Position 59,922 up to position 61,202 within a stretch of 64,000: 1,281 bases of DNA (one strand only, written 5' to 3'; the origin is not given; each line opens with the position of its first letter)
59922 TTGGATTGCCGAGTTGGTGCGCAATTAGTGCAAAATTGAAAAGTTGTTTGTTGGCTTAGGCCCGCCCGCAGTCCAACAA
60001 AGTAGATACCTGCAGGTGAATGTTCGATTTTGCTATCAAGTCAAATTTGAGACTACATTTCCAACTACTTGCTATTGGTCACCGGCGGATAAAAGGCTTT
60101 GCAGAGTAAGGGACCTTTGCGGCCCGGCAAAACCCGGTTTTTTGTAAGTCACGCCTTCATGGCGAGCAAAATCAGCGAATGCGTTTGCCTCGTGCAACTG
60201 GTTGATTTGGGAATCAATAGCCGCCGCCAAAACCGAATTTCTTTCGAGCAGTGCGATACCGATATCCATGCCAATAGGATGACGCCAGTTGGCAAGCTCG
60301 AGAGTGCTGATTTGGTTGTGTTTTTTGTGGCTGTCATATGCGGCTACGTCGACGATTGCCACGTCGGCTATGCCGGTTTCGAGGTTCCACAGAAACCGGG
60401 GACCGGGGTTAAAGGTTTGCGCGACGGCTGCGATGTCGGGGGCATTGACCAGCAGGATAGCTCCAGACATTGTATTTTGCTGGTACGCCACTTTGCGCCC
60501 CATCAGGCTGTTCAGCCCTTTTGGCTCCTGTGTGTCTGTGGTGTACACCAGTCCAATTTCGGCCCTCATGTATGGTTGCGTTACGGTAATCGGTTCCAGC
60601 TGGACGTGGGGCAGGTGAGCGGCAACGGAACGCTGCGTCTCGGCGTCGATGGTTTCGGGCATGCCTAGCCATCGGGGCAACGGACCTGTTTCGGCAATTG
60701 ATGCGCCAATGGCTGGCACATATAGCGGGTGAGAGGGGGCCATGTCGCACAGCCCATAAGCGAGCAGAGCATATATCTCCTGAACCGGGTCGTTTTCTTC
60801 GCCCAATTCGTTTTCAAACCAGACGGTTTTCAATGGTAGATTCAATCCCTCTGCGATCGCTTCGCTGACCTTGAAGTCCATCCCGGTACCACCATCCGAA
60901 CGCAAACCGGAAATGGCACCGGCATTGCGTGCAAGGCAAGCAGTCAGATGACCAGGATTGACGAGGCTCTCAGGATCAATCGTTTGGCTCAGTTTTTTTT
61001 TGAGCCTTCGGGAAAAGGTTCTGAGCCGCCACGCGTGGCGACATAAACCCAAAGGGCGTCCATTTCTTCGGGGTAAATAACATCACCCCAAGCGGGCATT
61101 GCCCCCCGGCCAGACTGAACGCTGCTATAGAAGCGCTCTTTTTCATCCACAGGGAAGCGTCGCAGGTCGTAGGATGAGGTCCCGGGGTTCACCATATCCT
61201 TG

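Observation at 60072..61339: A9 slippery run would fuse the c-type cytochrome to a signal-peptide-less MoxJ/XoxJ-like binding protein in the -1 frame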

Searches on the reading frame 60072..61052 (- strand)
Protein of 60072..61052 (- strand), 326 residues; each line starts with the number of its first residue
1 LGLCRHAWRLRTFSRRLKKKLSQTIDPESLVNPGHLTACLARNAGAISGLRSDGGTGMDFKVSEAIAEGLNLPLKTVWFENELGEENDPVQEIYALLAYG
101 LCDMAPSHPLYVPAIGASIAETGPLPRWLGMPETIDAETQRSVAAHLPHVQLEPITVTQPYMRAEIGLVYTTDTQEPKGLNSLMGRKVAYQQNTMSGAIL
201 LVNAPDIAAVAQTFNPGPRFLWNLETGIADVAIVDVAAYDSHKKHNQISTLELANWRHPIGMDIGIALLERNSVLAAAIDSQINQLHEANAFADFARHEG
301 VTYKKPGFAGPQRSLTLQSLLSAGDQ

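Call 7: search_protein_families(library=ncbifam, proteins=[window:60072-61052:-], max_evalue=0.01)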
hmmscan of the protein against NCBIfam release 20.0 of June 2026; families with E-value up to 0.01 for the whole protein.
window:60072-61052:- (326 aa): 1 family
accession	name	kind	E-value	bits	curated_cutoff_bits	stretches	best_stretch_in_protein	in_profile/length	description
TIGR01096.1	3A0103s03R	subfamily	0.0021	17.6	256.35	1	155-288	101-238/250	lysine/arginine/ornithine ABC transporter substrate-binding protein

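Call 8: search_protein_families(library=pfam, proteins=[window:60072-61052:-], max_evalue=0.01)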
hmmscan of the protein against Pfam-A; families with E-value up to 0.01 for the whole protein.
window:60072-61052:- (326 aa): 0 families

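Call 9: find_homologous_proteins(query=window:60072-61052:-, max_evalue=0.001)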
Query window:60072-61052:- (326 aa): 61 proteins with E <= 0.001 among 3593 candidates.
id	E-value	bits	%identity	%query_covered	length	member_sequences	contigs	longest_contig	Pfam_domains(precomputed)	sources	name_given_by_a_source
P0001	6.6e-176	602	100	83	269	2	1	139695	-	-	-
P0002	8.2e-121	421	65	89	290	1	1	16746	-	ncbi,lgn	-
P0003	7.4e-111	389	57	92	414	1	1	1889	PF13442.12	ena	-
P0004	1.4e-110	388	60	90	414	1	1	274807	PF13442.12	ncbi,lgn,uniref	ncbi:c-type cytochrome [Roseobacter sp. EG26]|uniref:c-type cytochrome n=1 Tax=Roseobacter sp. EG26 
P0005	5.0e-110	386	58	92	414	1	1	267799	PF13442.12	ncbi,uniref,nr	ncbi:c-type cytochrome [uncultured Roseobacter sp.]|uniref:c-type cytochrome n=1 Tax=uncultured Rose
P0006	2.0e-108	381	57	94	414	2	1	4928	PF13442.12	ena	-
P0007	6.8e-108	379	57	90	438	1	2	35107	PF13442.12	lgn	-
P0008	4.8e-105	369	56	94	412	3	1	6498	PF13442.12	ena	-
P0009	3.9e-103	363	56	94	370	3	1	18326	PF13442.12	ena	-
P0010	3.1e-99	350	58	85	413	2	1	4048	PF13442.12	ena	-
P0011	1.5e-98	348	56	90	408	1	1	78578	PF13442.12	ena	-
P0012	5.9e-98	346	55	92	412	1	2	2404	PF13442.12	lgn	-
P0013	1.0e-97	345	55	90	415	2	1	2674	PF13442.12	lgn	-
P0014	5.1e-96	340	53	89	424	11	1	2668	PF13442.12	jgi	jgi:ABC-type amino acid transport substrate-binding protein/cytochrome c5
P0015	6.7e-96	339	52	93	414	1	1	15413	PF13442.12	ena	-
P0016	1.5e-94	335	53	92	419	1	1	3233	PF13442.12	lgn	-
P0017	1.8e-92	328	53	89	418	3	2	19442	PF13442.12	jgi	jgi:ABC-type amino acid transport substrate-binding protein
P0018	3.4e-87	311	54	85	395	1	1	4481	PF13442.12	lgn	-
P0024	2.3e-78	282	48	94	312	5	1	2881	PF00497.26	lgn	-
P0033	5.5e-76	274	48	90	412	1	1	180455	PF13442.12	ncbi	ncbi:MAG: c-type cytochrome [Pseudomonadota bacterium]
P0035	5.6e-75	271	48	87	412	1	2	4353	PF13442.12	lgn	-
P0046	2.5e-72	262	46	90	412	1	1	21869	PF13442.12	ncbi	ncbi:MAG: c-type cytochrome [Pseudomonadota bacterium]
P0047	3.6e-72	261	46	90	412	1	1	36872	PF13442.12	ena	-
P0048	3.9e-72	261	49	85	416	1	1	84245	PF13442.12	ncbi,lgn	ncbi:MAG: c-type cytochrome [Paracoccaceae bacterium]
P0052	5.5e-71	258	46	90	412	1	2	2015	PF13442.12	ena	-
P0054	1.7e-70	256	46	90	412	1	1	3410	PF13442.12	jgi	-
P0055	2.2e-69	252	44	90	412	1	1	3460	PF13442.12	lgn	-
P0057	2.6e-66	242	46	90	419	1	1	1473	PF13442.12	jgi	jgi:ABC-type amino acid transport substrate-binding protein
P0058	1.7e-63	233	47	83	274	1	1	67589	-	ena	-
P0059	1.7e-58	216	41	89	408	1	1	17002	PF00497.26,PF13442.12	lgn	-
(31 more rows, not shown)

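Call 12: find_encoding_contigs(protein=P0002, flank=6000, max_places=6)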
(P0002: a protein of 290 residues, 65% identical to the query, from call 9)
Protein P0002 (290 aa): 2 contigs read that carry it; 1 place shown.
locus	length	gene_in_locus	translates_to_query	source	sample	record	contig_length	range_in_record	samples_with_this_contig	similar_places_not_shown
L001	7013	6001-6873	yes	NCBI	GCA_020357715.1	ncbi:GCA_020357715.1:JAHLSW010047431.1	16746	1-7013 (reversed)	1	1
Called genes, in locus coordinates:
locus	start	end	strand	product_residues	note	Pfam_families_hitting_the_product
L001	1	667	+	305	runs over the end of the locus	PF14525:AraC_binding_2, PF12833:HTH_18, PF00165:HTH_AraC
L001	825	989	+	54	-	-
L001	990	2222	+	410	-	PF00171:Aldedh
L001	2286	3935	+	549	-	PF00501:AMP-binding, PF13193:AMP-binding_C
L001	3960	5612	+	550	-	PF01011:PQQ, PF13570:Beta-prop_ACSF4 (faint), PF13360:PQQ_2, PF01011:PQQ, PF13360:PQQ_2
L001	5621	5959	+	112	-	PF13442:Cytochrome_CBB3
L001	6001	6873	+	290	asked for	-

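Call 13: find_encoding_contigs(protein=P0001, flank=3000, max_places=6)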
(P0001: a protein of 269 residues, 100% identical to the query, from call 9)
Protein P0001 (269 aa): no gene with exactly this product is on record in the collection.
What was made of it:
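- Tried and rejected: The window's own SBP call P0001 could not be traced to a contig (call 13).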

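Call 25: find_encoding_contigs(protein=P0024, flank=3000, max_places=10)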
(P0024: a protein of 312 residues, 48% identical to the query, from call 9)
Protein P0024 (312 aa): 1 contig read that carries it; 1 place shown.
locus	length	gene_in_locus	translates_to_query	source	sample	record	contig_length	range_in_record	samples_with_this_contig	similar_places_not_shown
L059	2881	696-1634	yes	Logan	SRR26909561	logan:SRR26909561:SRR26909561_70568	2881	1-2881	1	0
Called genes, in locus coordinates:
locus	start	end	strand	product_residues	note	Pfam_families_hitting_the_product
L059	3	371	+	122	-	?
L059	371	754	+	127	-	PF13442:Cytochrome_CBB3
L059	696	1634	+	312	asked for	PF00497:SBP_bac_3 (faint)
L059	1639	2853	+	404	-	PF13458:Peripla_BP_6 (weak)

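Call 37: search_solved_structures(query=window:60075-60992:-, max_evalue=10)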
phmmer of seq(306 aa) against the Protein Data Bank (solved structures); distinct sequences matched with E-value up to 10: 3.
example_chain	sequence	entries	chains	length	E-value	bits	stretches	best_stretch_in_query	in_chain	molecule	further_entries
4zv1_A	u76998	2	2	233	0.0086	18.7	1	134-268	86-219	AncQR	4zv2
7ejg_C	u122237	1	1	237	0.015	17.9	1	132-265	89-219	EAL domain-containing protein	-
1x9r_A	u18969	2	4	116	0.26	13.8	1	189-231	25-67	Umecyanin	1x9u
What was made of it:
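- Tried and rejected: Single-sequence PDB hits were marginal (call 37).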

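Call 45: search_solved_structures(query=A2, max_evalue=1)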
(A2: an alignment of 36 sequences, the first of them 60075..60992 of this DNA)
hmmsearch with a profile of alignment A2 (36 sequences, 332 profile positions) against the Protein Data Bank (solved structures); distinct sequences matched with E-value up to 1: 97 (the best 60 are shown).
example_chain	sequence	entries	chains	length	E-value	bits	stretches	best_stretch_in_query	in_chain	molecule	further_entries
4zv1_A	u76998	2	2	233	2e-10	43.3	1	160-303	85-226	AncQR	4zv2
5t0w_A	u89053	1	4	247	7.7e-06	28.2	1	160-303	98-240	AncCDT-1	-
5tuj_C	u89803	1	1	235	8.9e-06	28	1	160-303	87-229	Ancestral protein CDT-Anc1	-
4h5f_A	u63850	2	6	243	1.7e-05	27.1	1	165-305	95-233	Amino acid ABC superfamily ATP binding cassette transporter, binding protein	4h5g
6svf_A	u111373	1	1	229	4.7e-05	25.6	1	161-301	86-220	Amino acid ABC transporter, periplasmic amino acid-binding protein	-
6onp_A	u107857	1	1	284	0.00011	24.4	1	24-112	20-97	periplasmic binding protein XoxJ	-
4prs_A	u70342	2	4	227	0.00029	23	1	161-297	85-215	ABC-type transporter, periplasmic subunit family 3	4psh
4ymx_A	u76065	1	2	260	0.00074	21.7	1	165-303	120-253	ABC-type amino acid transport system, periplasmic component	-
3mpk_A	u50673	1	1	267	0.00081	21.6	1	162-298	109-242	Virulence sensor protein bvgS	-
4g4p_A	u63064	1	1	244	0.00086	21.5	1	163-302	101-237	Amino acid ABC transporter, amino acid-binding/permease protein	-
3mpl_A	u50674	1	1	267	0.00088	21.4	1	162-298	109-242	Virulence sensor protein bvgS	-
6ggv_A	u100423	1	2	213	0.00098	21.3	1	161-294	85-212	Amino acid ABC transporter, periplasmic amino acid-binding protein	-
5aa2_A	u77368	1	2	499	0.0012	20.9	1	28-84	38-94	MEMBRANE-BOUND LYTIC MUREIN TRANSGLYCOSYLASE F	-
5aa1_A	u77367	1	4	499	0.0012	20.9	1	28-84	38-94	MEMBRANE-BOUND LYTIC MUREIN TRANSGLYCOSYLASE F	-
5aa2_D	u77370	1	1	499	0.0013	20.9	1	28-84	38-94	MEMBRANE-BOUND LYTIC MUREIN TRANSGLYCOSYLASE F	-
9ism_B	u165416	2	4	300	0.0021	20.2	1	13-86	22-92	Methanol oxidation protein MxaJ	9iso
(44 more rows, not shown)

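Call 50: predict_structure(alignment_id=A2)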
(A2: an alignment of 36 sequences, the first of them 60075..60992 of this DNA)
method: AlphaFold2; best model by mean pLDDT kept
length: 306 residues; sequences in the alignment: 36
mean_pLDDT: 94.9   pTM: 0.91
mean pLDDT of the five models: 94.9, 94.1, 93.6, 93.6, 92.6
residues with pLDDT >= 90: 281; 70-90: 18; 50-70: 7; < 50: 0
segments of 3 or more residues with pLDDT < 50: none
pLDDT, mean of each block of 10 residues (from residue 1): 86 98 90 94 98 97 75 97 97 96 95 96 94 98 98 96 96 95 97 94 96 97 95 97 97 98 98 97 95 92 83
secondary structure, 60 per line:
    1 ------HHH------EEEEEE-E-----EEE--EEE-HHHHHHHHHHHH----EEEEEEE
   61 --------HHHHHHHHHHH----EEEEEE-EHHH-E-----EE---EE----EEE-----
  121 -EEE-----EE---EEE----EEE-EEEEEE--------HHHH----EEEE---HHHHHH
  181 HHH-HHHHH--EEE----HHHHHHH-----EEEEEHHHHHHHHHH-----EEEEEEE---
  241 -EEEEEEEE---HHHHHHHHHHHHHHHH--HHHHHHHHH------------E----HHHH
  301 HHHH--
elements in order: E16-21 E29-31 E34-36 H38-49 E54-60 H69-79 E84-89 E113-115 E122-124 E135-137 E142-144 E146-151 H160-163 E168-171 H175-183 H185-189 E192-194 H199-205 E211-215 H216-225 E231-237 E242-249 H253-268 H271-279 H297-304
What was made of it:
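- The AF2 model is confident, with pLDDT 94.9 (call 50).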

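Call 55: fold_search(model_id=the predicted structure, library=pdb)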
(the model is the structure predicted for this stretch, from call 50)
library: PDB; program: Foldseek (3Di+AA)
matches with E <= 10: 1809; with E <= 0.001: 1688
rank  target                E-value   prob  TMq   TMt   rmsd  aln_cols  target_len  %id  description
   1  3h7m                  8.9e-16  1.00  0.52  0.65   5.4       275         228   16  Crystal Structure of a Histidine Kinase Sensor Domain with Similarity to Periplasmic Binding Proteins (released 2009-06-30)
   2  4zv1                  6.0e-15  1.00  0.49  0.63   7.6       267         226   16  An ancestral arginine-binding protein bound to arginine (released 2016-02-03)
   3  6svf                  1.3e-14  1.00  0.48  0.61   6.1       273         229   18  Crystal structure of the P235GK mutant of ArgBP from T. maritima (released 2019-11-20)
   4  3vv5_B                1.8e-14  1.00  0.52  0.64   6.7       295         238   17  Crystal structure of TTC0807 complexed with (S)-2-aminoethyl-L-cysteine (AEC) (released 2013-06-26)
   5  4zv2                  2.1e-14  1.00  0.48  0.62   7.3       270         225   17  An ancestral arginine-binding protein bound to glutamine (released 2016-02-03)
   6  8eyz_E                2.2e-14  1.00  0.52  0.66   8.2       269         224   15  Engineered glutamine binding protein bound to GLN and a cobaloxime ligand (released 2022-11-23)
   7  4g4p                  3.6e-14  1.00  0.49  0.61   5.7       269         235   14  Crystal structure of glutamine-binding protein from Enterococcus faecalis at 1.5 A (released 2013-07-17)
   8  3vvd_A                4.6e-14  1.00  0.52  0.63   8.2       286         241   17  Crystal structure of TTC0807 complexed with Ornithine (released 2013-06-26)
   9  3vv5_A                4.9e-14  1.00  0.49  0.61   8.4       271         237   17  Crystal structure of TTC0807 complexed with (S)-2-aminoethyl-L-cysteine (AEC) (released 2013-06-26)
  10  4i62                  5.5e-14  1.00  0.50  0.62   9.5       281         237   16  1.05 Angstrom crystal structure of an amino acid ABC transporter substrate-binding protein AbpA from Streptococcus pneum (released 2012-12-12)
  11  4h5f_A                6.2e-14  1.00  0.49  0.60   5.7       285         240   17  Crystal structure of an amino acid ABC transporter substrate-binding protein from Streptococcus pneumoniae Canada MDR_ (released 2012-10-03)
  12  4ymx_A                8.0e-14  1.00  0.48  0.61   8.6       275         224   14  Crystal structure of the substrate binding protein of an amino acid ABC transporter (released 2015-04-22)
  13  8eyz_C                9.6e-14  1.00  0.51  0.67   8.3       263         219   15  Engineered glutamine binding protein bound to GLN and a cobaloxime ligand (released 2022-11-23)
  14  6mkw                  1.1e-13  1.00  0.50  0.62   8.9       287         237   15  Crystal structure of the periplasmic Lysine-, Arginine-, Ornithine-binding protein (LAO) D11A mutant from Salmonella typ (released 2019-08-07)
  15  8gtu_A                1.4e-13  1.00  0.50  0.61   7.0       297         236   13  Crystal Structure of putative amino acid binding periplasmic ABC transporter protein from Candidatus Liberibacter asia (released 2023-07-26)
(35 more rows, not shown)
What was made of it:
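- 60072..60992 (-): -1-frame coding region: 306-aa family-3 periplasmic binding-protein (SBP) domain, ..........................SAGDQ*, with no leader of its own. AF2 model pLDDT 94.9 with an SBP fold (calls 50, 55).
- On MoxJ / quinoprotein-dehydrogenase-associated SBP (TIGR03870, TIGR03871): Foldseek top hits are amino-acid-type SBPs (calls 50, 55).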

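Call 56: list_cluster_members(proteins=[P0001, P0002, P0024])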
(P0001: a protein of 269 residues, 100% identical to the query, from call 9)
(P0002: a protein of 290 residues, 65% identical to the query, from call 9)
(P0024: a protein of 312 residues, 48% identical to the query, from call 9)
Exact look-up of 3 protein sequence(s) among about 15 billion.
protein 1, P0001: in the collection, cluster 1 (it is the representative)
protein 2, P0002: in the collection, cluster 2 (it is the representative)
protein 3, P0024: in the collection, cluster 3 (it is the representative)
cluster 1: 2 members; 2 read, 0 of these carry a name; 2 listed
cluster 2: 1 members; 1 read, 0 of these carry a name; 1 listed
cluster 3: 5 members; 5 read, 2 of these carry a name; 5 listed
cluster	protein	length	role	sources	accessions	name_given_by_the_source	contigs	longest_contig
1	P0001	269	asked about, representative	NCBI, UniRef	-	-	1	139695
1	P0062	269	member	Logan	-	-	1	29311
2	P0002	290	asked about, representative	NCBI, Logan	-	-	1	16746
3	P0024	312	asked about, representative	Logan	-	-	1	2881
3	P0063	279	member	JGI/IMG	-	hypothetical protein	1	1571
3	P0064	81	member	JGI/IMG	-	mono/diheme cytochrome c family protein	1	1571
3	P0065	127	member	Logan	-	-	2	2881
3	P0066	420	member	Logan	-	-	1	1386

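Call 58: find_encoding_contigs(protein=P0066, flank=3000, max_places=10)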
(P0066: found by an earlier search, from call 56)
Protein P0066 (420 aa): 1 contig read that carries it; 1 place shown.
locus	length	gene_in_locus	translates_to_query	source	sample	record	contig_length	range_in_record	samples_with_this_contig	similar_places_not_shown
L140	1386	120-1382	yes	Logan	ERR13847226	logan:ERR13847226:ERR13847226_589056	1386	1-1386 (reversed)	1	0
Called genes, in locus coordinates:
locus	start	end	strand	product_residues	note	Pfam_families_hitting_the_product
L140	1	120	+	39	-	?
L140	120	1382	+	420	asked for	PF13442:Cytochrome_CBB3, PF00497:SBP_bac_3 (faint)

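Call 59: find_encoding_contigs(protein=P0062, flank=3000, max_places=10)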
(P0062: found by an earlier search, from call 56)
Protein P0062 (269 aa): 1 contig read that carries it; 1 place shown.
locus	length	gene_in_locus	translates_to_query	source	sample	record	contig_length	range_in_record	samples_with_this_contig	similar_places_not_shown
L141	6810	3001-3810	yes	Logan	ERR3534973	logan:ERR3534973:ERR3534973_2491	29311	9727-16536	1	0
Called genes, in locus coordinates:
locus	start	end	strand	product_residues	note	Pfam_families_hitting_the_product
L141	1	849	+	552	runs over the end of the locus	PF00501:AMP-binding, PF13193:AMP-binding_C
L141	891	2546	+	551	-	PF01011:PQQ, PF13570:Beta-prop_ACSF4 (faint), PF13360:PQQ_2, PF01011:PQQ, PF13360:PQQ_2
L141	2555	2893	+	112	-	PF13442:Cytochrome_CBB3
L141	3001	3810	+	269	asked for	-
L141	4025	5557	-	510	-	PF04244:DPRP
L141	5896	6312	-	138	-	PF00582:Usp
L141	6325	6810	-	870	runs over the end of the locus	PF06808:DctM, PF11874:DUF3394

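Call 61: find_encoding_contigs(protein=P0065, flank=1500, max_places=10)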
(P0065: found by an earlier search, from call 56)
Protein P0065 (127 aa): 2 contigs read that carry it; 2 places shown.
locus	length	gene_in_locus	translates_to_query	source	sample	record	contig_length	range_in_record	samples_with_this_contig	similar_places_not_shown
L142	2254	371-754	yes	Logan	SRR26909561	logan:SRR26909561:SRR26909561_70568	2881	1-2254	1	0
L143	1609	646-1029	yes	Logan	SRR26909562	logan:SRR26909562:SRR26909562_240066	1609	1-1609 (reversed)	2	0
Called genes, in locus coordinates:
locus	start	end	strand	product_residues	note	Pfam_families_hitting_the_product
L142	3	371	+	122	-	?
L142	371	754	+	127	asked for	PF13442:Cytochrome_CBB3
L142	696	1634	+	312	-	PF00497:SBP_bac_3 (faint)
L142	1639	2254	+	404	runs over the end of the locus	PF13458:Peripla_BP_6 (weak)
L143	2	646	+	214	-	?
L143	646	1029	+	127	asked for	PF13442:Cytochrome_CBB3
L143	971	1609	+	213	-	?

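Call 62: find_encoding_contigs(protein=P0063, flank=1500, max_places=10)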
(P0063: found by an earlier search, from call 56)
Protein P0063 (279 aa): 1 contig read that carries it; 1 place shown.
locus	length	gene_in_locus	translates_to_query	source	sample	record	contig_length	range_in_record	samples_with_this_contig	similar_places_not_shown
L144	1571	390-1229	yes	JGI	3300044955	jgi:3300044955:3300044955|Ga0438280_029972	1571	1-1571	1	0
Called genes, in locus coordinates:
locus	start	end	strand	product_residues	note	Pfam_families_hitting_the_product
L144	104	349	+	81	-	-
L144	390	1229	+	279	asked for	PF00497:SBP_bac_3 (faint)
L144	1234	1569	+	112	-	?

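Call 68: find_encoding_contigs(protein=P0058, flank=2000, max_places=4)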
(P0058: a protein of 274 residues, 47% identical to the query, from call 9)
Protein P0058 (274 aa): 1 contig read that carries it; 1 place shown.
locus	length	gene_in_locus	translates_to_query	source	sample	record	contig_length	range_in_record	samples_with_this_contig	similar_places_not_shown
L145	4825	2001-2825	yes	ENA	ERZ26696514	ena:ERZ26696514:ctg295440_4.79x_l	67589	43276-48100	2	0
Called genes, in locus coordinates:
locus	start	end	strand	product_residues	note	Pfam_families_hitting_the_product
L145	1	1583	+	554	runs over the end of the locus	PF01011:PQQ, PF13360:PQQ_2, PF01011:PQQ, PF13570:Beta-prop_ACSF4 (weak), PF13360:PQQ_2 (weak)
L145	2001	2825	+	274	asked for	-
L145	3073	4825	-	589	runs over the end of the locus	PF01368:DHH, PF02272:DHHA1, PF17768:RecJ_OB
